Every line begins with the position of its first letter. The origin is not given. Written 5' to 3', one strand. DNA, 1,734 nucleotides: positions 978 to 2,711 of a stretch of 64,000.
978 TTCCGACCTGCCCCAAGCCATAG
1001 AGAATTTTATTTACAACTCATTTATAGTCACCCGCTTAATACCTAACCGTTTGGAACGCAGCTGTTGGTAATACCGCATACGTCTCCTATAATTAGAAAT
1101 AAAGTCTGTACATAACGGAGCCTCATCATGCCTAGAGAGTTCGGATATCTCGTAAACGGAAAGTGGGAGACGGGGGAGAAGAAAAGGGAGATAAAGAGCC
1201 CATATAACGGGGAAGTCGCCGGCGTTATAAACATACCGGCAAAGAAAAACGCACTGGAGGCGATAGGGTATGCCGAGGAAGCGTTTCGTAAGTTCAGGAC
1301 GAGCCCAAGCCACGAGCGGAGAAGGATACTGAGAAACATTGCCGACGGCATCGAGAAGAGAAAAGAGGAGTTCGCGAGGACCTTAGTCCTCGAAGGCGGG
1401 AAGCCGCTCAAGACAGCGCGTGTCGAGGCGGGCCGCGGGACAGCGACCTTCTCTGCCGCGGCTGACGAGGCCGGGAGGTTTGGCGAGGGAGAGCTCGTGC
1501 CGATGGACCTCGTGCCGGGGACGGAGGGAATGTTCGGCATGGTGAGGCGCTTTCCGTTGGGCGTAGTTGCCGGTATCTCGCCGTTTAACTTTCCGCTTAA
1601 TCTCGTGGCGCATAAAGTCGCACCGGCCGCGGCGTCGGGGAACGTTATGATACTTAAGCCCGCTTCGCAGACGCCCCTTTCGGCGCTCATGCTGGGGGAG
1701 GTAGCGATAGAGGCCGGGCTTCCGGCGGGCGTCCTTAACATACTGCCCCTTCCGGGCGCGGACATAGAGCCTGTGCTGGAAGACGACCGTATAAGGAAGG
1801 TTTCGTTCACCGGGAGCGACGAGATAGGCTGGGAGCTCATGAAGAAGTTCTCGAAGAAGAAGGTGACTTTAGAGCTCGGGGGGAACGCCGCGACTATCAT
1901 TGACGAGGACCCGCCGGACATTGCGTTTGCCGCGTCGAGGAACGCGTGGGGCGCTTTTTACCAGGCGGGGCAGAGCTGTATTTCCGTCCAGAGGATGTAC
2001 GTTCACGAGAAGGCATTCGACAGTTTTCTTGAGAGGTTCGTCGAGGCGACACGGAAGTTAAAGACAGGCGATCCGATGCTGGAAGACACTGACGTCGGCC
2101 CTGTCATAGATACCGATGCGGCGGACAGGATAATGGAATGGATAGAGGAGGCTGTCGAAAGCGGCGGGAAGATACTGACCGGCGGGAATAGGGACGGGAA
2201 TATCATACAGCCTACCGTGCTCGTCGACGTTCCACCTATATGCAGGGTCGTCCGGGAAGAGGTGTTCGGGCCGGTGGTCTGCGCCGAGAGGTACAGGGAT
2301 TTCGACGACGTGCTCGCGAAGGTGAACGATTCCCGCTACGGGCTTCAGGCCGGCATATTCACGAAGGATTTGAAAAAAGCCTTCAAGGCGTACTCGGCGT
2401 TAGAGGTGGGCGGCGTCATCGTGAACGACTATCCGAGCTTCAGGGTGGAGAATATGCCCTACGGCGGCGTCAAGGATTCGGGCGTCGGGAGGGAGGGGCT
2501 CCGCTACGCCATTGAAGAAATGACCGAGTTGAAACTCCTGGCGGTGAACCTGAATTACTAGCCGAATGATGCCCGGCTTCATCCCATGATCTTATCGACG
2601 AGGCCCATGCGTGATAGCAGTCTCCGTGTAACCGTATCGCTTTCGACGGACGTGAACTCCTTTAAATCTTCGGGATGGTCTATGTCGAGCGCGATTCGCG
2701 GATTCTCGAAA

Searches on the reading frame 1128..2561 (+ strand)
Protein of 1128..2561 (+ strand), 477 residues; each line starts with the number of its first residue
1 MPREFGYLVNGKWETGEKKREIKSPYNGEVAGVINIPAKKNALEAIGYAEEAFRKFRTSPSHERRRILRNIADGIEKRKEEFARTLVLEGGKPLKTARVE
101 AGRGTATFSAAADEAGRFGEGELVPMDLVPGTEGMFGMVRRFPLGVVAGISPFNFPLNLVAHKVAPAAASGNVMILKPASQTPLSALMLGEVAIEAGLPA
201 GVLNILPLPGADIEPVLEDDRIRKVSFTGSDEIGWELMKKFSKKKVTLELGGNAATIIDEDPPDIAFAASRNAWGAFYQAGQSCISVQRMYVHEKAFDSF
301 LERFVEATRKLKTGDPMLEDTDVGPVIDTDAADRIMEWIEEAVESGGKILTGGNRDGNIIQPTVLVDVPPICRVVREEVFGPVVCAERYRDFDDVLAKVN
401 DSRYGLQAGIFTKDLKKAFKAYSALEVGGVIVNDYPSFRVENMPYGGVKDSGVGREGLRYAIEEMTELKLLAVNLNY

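Call 9: search_protein_families(library=pfam, proteins=[window:1128-2561:+], max_evalue=0.00001)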
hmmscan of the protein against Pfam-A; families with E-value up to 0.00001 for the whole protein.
window:1128-2561:+ (477 aa): 1 family
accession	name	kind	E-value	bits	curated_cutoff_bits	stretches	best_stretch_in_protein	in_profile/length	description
PF00171.27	Aldedh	-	2.8e-147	491.5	23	1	16-469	4-459/461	Aldehyde dehydrogenase family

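Call 71: find_encoding_contigs(protein=window:1128-2561:+, flank=10000, max_places=1)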
Protein window:1128-2561:+ (477 aa): no gene with exactly this product is on record in the collection.
